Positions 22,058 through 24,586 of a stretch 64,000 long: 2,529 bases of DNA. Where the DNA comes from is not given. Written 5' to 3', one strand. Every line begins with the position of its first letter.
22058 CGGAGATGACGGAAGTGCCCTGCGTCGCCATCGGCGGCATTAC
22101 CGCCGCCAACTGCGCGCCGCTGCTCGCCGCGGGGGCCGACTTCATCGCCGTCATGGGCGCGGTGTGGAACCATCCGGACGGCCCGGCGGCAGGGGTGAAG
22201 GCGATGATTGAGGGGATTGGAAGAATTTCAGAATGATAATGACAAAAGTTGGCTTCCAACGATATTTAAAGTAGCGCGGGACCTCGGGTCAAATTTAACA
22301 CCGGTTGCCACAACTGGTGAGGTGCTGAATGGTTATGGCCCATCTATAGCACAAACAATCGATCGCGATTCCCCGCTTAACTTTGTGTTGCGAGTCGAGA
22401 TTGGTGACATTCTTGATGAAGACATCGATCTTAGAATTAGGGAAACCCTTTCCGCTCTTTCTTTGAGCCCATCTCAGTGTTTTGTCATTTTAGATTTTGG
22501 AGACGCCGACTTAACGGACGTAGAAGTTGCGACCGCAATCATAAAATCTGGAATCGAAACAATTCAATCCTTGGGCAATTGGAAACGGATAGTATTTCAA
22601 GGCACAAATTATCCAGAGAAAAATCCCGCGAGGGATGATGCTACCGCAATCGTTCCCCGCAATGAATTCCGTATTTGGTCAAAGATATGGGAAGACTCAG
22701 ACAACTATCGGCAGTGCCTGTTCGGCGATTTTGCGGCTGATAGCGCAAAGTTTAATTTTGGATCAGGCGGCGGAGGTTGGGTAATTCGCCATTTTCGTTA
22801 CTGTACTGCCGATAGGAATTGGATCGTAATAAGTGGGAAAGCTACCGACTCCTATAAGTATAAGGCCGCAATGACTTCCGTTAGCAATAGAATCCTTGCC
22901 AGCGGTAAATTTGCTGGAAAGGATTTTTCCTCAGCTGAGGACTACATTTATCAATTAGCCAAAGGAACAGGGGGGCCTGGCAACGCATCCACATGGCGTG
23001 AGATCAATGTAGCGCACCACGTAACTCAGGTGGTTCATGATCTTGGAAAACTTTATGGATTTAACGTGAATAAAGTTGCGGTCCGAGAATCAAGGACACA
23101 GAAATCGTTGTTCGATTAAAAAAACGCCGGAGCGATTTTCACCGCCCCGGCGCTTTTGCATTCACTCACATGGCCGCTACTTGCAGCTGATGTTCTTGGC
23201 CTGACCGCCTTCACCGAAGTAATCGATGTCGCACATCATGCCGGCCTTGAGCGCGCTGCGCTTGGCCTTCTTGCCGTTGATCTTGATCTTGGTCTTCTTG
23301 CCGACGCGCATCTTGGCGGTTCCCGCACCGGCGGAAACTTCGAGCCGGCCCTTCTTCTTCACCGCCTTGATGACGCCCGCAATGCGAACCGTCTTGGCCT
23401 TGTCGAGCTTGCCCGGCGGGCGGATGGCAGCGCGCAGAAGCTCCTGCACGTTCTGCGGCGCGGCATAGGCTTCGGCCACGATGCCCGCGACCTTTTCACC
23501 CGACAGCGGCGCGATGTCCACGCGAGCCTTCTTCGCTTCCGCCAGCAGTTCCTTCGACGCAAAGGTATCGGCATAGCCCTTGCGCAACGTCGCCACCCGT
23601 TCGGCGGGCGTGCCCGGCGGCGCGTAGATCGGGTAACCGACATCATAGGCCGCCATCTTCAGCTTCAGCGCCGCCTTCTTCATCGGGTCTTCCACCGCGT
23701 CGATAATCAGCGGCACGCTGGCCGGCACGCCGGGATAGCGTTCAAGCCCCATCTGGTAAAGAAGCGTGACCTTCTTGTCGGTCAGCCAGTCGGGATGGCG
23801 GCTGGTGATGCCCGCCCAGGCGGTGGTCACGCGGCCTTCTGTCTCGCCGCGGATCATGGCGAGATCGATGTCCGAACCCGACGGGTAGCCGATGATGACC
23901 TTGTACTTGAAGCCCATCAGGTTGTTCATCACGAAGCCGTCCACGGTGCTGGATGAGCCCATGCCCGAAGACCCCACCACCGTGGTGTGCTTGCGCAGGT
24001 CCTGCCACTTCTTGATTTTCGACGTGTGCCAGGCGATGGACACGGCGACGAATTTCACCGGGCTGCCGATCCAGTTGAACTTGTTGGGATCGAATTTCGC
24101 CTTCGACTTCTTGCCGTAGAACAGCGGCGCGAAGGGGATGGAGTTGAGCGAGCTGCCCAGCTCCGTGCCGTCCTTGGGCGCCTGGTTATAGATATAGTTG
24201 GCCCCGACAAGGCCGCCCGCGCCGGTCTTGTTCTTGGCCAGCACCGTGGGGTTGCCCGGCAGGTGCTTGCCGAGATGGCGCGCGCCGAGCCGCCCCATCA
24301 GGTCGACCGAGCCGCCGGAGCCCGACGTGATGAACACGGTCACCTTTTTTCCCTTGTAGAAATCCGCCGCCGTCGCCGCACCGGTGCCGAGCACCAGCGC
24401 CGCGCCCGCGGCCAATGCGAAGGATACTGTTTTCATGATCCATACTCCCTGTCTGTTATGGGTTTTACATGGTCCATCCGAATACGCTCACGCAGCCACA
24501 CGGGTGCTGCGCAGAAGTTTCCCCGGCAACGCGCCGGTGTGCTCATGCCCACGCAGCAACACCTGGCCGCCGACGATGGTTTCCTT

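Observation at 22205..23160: Single-gene low-GC insertion: orphan 303-aa ORF wedged between thiE and a convergent terminator, possibly a solitary P4 Beta-family (gop-beta-cII) protein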

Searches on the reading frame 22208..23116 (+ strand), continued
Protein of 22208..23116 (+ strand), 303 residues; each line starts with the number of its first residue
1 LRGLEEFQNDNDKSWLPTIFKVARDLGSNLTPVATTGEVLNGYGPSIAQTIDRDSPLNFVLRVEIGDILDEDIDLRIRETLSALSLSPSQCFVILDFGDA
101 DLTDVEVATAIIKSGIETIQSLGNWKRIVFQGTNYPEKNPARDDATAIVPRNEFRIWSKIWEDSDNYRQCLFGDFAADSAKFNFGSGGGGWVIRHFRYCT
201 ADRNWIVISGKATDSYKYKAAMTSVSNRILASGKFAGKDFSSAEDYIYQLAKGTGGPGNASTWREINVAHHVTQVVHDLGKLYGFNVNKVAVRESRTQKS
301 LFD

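Call 47: search_solved_structures(query=A2, max_evalue=1)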
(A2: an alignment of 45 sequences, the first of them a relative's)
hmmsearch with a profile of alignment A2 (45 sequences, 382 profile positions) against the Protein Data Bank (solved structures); distinct sequences matched with E-value up to 1: 0.

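Call 48: search_dna_similar(query=window:22208-23116:+, collection=phages, mode=protein, max_evalue=0.001, max_rows=15)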
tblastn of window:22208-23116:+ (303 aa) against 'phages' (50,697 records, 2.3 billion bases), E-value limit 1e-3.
Records with a match: 2; places in all: 2; records where one place covers at least 80% of the query: 0.
Best place of each record, by identity: <60% 2.
By first word of the organism name: Escherichia 1; Mycolicibacterium 1.
By host as written in the record: Escherichia coli SA53 1; Mycolicibacterium smegmatis MC2 155 1.
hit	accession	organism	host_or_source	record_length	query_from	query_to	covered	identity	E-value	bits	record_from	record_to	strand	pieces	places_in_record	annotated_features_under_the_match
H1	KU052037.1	Escherichia phage Rac-SA53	Escherichia coli SA53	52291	81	298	72%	23.3%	6e-8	60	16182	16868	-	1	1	hypothetical protein (x2)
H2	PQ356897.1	Mycolicibacterium phage Mycofy1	Mycolicibacterium smegmatis MC2 155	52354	80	281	67%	24.5%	5e-6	54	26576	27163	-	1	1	hypothetical protein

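Call 59: predict_structure(alignment_id=A2)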
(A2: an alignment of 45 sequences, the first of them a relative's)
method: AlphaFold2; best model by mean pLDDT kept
length: 379 residues; sequences in the alignment: 45
mean_pLDDT: 91.2   pTM: 0.91
mean pLDDT of the five models: 91.2, 90.7, 90.5, 89.1, 88.9
residues with pLDDT >= 90: 292; 70-90: 64; 50-70: 20; < 50: 3
segments of 3 or more residues with pLDDT < 50: 1-3
pLDDT, mean of each block of 10 residues (from residue 1): 69 93 95 96 73 83 89 94 90 95 95 97 96 96 94 98 98 94 94 93 95 93 96 93 73 91 69 93 96 93 97 97 96 91 97 94 91 72
secondary structure, 60 per line:
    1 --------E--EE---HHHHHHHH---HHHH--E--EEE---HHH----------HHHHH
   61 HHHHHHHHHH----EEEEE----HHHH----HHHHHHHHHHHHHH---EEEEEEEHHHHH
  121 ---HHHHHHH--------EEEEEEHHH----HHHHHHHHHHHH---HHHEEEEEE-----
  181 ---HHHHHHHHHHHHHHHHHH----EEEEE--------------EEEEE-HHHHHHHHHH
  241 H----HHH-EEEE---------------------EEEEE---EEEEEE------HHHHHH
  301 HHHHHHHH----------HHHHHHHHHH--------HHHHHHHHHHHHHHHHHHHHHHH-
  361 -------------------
elements in order: H17-24 H28-31 E37-39 H56-70 E75-79 H84-87 H92-105 E109-115 H116-120 H124-130 E139-144 H152-163 E170-175 H184-201 E206-210 E225-229 H231-241 E250-253 E275-279 E283-288 H295-308 H319-328 H337-359

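Call 63: fold_search(model_id=the predicted structure, library=pdb)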
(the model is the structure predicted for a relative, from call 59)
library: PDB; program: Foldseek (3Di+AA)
matches with E <= 10: 1331; with E <= 0.001: 4
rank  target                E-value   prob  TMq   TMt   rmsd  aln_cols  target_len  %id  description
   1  8w05_B                2.7e-04  0.99  0.27  0.36  10.1       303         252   10  Crystal Structure of the reconstruction of the ancestral triosephosphate isomerase of the last opisthokont common ance (released 2024-09-04)
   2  8w05_A                4.7e-04  0.98  0.27  0.35   9.7       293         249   10  Crystal Structure of the reconstruction of the ancestral triosephosphate isomerase of the last opisthokont common ance (released 2024-09-04)
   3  8w05_D                6.4e-04  0.99  0.27  0.36  10.6       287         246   14  Crystal Structure of the reconstruction of the ancestral triosephosphate isomerase of the last opisthokont common ance (released 2024-09-04)
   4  8w05_C                8.4e-04  0.97  0.26  0.34  10.2       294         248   10  Crystal Structure of the reconstruction of the ancestral triosephosphate isomerase of the last opisthokont common ance (released 2024-09-04)
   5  4mim_B                1.1e-03  0.89  0.26  0.19  15.1       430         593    9  Structure of the carboxyl transferase domain from Rhizobium etli pyruvate carboxylase with 3-bromopyruvate (released 2014-08-13)
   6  7sx1_B                1.2e-03  0.93  0.25  0.32   9.9       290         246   10  human triosephosphate isomerase mutant v154m (released 2022-11-30)
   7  7uxv_A                1.2e-03  0.89  0.23  0.30  10.1       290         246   10  human triosephosphate isomerase mutant G122R (released 2023-05-10)
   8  8v2x                  1.2e-03  0.98  0.28  0.37   9.8       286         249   12  Crystal Structure of the reconstruction of the worst case of the ancestral triosephosphate isomerase of the last opistho (released 2024-09-04)
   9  7pek_C                1.4e-03  0.97  0.26  0.36   9.0       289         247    9  Crystal structure of Triosephosphate Isomerase C216A mutant from Schizosaccharomyces pombe (SpTIM C216A) (released 2022-08-24)
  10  4zvj_A                1.4e-03  0.90  0.23  0.30  10.9       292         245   11  Structure of human triose phosphate isomerase K13M (released 2016-03-09)
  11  8w08_A                1.4e-03  0.96  0.26  0.34  10.6       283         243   10  Crystal Structure of the worst case reconstruction of the ancestral triosephosphate isomerase of the last opisthokont  (released 2024-09-04)
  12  6lnk_A                1.4e-03  0.92  0.30  0.32  12.3       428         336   10  Candida albicans Fructose-1,6-bisphosphate aldolase (released 2020-12-30)
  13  8k7m_B                1.5e-03  1.00  0.35  0.51   7.7       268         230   12  De novo design protein -T01 (released 2024-07-31)
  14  1tml                  1.6e-03  1.00  0.30  0.37   6.7       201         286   14  CRYSTAL STRUCTURE OF THE CATALYTIC DOMAIN OF A THERMOPHILIC ENDOCELLULASE (released 1994-01-31)
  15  4unk_A                1.7e-03  0.93  0.24  0.33  10.2       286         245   10  Crystal structure of human triosephosphate isomerase (mutant N15D) (released 2015-02-04)
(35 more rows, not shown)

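Call 78: fold_search(model_id=the predicted structure, library=viral)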
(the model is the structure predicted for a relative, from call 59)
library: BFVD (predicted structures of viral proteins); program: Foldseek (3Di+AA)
matches with E <= 10: 592; with E <= 0.001: 1
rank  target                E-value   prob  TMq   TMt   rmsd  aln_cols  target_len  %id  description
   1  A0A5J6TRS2            3.6e-19  1.00  0.77  0.77   4.6       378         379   17  Uncharacterized protein [Gordonia phage Powerball]
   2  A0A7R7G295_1          1.9e-02  0.99  0.34  0.16   6.2       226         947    9  (no name in the UniProt tables at hand)
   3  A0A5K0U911            2.0e-02  0.94  0.34  0.35   7.4       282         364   13  Uncharacterized protein [Yasminevirus sp. GU-2018]
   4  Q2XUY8                2.8e-02  0.63  0.24  0.24  10.9       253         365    9  (no name in the UniProt tables at hand)
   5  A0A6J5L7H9            3.7e-02  0.72  0.24  0.28  10.4       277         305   14  Putative UV damage endonuclease [uncultured Caudovirales phage]
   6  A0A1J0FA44            4.3e-02  0.96  0.33  0.32   6.1       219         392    8  (no name in the UniProt tables at hand)
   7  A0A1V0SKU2            4.5e-02  0.57  0.30  0.37  11.7       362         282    8  HMGL-like protein [Klosneuvirus KNV1]
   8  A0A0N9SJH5            5.9e-02  0.51  0.30  0.16  12.4       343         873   12  Glycoside hydrolase family 5 domain-containing protein [Pseudomonas phage POR1]
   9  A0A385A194            5.9e-02  0.20  0.18  0.15  12.2       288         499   11  (no name in the UniProt tables at hand)
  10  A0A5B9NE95            6.3e-02  0.16  0.12  0.15  13.6       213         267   10  Phosphoribosylpyrophosphate synthetase [Aeromonas phage 4_4572]
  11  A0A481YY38            6.3e-02  0.12  0.18  0.11  20.9       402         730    7  Glycosyl transferase [Marseillevirus LCMAC202]
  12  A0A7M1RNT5            6.6e-02  0.96  0.21  0.15   4.4       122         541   11  Minor tail protein [Arthrobacter phage Thunderclap]
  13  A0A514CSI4            6.6e-02  0.87  0.42  0.35   6.5       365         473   12  tRNA guanine transglycosylase [Achromobacter phage Motura]
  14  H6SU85                7.4e-02  0.63  0.27  0.22   9.6       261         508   10  Radical SAM core domain-containing protein [Campylobacter virus IBB35]
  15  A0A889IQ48            7.4e-02  0.13  0.20  0.20  20.2       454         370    9  (no name in the UniProt tables at hand)
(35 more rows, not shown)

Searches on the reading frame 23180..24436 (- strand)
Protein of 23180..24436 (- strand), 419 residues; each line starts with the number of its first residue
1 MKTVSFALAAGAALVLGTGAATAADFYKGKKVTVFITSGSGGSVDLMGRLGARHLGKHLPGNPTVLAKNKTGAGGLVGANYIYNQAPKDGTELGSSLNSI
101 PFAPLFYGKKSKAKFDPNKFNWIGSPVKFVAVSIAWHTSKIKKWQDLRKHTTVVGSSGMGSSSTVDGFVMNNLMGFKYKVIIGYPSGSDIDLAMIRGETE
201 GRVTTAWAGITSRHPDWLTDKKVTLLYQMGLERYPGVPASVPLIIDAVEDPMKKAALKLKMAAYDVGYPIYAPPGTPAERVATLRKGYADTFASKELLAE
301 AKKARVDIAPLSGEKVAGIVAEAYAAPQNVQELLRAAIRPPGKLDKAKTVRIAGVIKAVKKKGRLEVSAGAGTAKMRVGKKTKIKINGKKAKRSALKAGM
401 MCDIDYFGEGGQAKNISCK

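Call 53: find_encoding_contigs(protein=window:23180-24436:-, flank=5000, max_places=8)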
Protein window:23180-24436:- (419 aa): 3 contigs read that carry it; 3 places shown.
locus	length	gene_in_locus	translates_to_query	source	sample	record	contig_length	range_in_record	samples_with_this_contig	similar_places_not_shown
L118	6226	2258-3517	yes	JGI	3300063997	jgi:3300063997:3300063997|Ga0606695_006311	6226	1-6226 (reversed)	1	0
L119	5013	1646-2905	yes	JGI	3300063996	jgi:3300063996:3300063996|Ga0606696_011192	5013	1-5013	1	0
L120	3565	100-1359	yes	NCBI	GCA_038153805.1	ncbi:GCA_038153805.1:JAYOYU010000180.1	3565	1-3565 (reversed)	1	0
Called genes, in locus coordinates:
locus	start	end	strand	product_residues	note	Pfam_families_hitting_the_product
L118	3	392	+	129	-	?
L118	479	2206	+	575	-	PF07969:Amidohydro_3, PF01979:Amidohydro_1 (weak)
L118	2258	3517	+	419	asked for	PF03401:TctC (faint)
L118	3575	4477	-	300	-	PF14350:Beta_protein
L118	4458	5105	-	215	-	PF02581:TMP-TENI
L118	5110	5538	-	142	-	PF00903:Glyoxalase, PF13669:Glyoxalase_4, PF18029:Glyoxalase_6 (weak)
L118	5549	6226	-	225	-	?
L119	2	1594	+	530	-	?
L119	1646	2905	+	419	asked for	PF03401:TctC (faint)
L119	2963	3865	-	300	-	PF14350:Beta_protein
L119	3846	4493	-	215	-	PF02581:TMP-TENI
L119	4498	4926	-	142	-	PF00903:Glyoxalase, PF13669:Glyoxalase_4, PF18029:Glyoxalase_6 (weak)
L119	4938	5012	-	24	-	?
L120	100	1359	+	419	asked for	PF03401:TctC (faint)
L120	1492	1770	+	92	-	PF01527:HTH_Tnp_1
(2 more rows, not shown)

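Call 66: find_homologous_proteins(query=window:23180-24436:-, max_evalue=1e-100)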
Query window:23180-24436:- (419 aa): 73 proteins with E <= 1e-100 among 8000 candidates.
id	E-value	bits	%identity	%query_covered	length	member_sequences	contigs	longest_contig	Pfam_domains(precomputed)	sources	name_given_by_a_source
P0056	1.6e-252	855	92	100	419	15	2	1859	PF03401.19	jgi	jgi:tripartite-type tricarboxylate transporter receptor subunit TctC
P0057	2.8e-225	766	83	100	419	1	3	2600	PF03401.19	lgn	-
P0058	1.2e-203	695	79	94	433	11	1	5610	-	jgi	jgi:tripartite-type tricarboxylate transporter receptor subunit TctC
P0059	7.9e-201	685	77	94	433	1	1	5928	PF03401.19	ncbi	ncbi:MAG: tripartite tricarboxylate transporter substrate-binding protein [Alphaproteobacteria bacte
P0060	6.7e-195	666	74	99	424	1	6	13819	PF03401.19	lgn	-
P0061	5.9e-194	663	74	94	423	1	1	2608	PF03401.19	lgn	-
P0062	1.5e-191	655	69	100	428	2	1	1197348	PF03401.19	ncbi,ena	-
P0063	1.2e-188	645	72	95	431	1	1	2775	PF03401.19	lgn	-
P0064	1.1e-184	632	69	98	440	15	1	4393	PF03401.19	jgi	jgi:tripartite-type tricarboxylate transporter receptor subunit TctC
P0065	2.0e-184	631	68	99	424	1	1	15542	-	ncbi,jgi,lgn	ncbi:MAG: hypothetical protein RLZ98_1632 [Pseudomonadota bacterium]|jgi:tripartite-type tricarboxyl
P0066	1.0e-183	629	67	100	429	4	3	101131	PF03401.19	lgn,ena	-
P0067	1.4e-179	615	67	94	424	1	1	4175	PF03401.19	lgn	-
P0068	2.1e-178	611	65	100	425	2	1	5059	PF03401.19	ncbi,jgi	ncbi:MAG: tripartite-type tricarboxylate transporter receptor subunit TctC [Alphaproteobacteria bact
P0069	2.4e-177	608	66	97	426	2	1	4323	PF03401.19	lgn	-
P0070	2.3e-175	601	64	95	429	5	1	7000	PF03401.19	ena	-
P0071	7.6e-175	600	65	100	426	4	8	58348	PF03401.19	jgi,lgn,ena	jgi:tripartite-type tricarboxylate transporter receptor subunit TctC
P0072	7.8e-175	600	65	100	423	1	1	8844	PF03401.19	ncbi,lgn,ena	-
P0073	2.6e-172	591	64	95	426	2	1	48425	PF03401.19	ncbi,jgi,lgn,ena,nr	ncbi:MAG: tripartite tricarboxylate transporter substrate-binding protein [Alphaproteobacteria bacte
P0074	2.8e-172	591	64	95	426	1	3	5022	PF03401.19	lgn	-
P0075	3.4e-172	591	63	100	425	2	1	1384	PF03401.19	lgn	-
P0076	5.7e-172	590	63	100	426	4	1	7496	PF03401.19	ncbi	-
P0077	6.6e-172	590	62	100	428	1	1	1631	PF03401.19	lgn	-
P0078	2.9e-171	588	62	95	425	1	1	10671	PF03401.19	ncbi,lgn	-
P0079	8.9e-171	586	63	100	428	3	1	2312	PF03401.19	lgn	-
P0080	9.0e-170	583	64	94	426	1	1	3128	PF03401.19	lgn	-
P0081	5.7e-168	577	61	100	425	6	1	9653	PF03401.19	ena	-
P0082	3.7e-167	574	60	100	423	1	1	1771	PF03401.19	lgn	-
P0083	1.5e-164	566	60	100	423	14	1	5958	PF03401.19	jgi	jgi:tripartite-type tricarboxylate transporter receptor subunit TctC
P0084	1.5e-164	566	62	94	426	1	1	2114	PF03401.19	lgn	-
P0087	1.2e-163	563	61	95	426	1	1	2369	PF03401.19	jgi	-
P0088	7.1e-163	560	62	95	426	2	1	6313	PF03401.19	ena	-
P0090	4.1e-162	558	61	95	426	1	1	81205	PF03401.19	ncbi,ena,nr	ncbi:MAG: hypothetical protein R3229_08995 [Alphaproteobacteria bacterium]|nr:hypothetical protein [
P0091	1.9e-161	556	59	100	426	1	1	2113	PF03401.19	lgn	-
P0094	4.5e-160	551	59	100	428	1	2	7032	PF03401.19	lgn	-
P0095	5.2e-160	551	60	95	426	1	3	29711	PF03401.19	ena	-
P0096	2.1e-159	549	59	100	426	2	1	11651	PF03401.19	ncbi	-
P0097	3.3e-159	548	59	100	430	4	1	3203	PF03401.19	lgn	-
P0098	1.2e-158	546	59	100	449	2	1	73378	PF03401.19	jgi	jgi:tripartite-type tricarboxylate transporter receptor subunit TctC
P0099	1.8e-158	546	60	95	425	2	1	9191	PF03401.19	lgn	-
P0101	3.5e-157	542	57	95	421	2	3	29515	PF03401.19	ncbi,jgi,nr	ncbi:MAG TPA: tripartite tricarboxylate transporter substrate-binding protein [Alphaproteobacteria b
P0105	2.0e-155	536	57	94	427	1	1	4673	PF03401.19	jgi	jgi:tripartite-type tricarboxylate transporter receptor subunit TctC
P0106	4.7e-155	535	57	95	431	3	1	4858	PF03401.19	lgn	-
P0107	5.6e-151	521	57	99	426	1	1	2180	PF03401.19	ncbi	-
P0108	6.3e-148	511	67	75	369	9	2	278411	PF03401.19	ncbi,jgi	jgi:tripartite-type tricarboxylate transporter receptor subunit TctC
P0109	4.4e-147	508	55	94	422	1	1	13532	PF03401.19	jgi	jgi:tripartite-type tricarboxylate transporter receptor subunit TctC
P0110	6.9e-144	498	53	94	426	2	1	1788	PF03401.19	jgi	jgi:tripartite-type tricarboxylate transporter receptor subunit TctC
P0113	1.8e-142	493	54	96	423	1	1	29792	PF03401.19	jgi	jgi:tripartite-type tricarboxylate transporter receptor subunit TctC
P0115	5.9e-130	452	56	82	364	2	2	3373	PF03401.19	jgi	jgi:tripartite-type tricarboxylate transporter receptor subunit TctC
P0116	2.4e-128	447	56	83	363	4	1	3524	PF03401.19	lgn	-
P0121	5.7e-109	383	51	79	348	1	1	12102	PF03401.19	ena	-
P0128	3.6e-101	357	50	80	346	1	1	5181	PF03401.19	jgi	jgi:tripartite-type tricarboxylate transporter receptor subunit TctC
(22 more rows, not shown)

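Call 67: find_encoding_contigs(protein=P0056, flank=5000, max_places=6)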
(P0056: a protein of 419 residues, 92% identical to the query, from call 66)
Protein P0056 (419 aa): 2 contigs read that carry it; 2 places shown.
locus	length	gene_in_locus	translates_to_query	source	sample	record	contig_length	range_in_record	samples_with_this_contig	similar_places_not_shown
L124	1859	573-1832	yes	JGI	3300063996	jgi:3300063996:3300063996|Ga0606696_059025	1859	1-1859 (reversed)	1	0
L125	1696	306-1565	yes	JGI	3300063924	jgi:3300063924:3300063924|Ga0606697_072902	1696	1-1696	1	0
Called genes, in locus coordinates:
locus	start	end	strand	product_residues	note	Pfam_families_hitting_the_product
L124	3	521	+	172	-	?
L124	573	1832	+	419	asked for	PF03401:TctC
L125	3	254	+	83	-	?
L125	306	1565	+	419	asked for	PF03401:TctC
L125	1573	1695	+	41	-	?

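Call 68: find_encoding_contigs(protein=P0057, flank=5000, max_places=6)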
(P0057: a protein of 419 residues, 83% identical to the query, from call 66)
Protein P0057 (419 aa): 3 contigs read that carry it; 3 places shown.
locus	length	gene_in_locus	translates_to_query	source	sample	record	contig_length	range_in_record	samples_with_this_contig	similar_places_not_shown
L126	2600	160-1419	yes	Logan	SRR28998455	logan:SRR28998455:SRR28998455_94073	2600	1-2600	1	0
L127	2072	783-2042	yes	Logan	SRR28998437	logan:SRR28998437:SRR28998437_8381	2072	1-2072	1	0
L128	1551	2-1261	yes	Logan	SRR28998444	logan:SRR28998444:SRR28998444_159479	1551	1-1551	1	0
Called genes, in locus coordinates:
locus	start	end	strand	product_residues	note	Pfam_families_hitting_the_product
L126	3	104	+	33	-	?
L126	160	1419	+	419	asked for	PF03401:TctC (faint)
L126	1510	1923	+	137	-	PF00903:Glyoxalase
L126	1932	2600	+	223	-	?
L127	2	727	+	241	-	?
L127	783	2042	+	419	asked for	PF03401:TctC (faint)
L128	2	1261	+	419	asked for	PF03401:TctC (faint)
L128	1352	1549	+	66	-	?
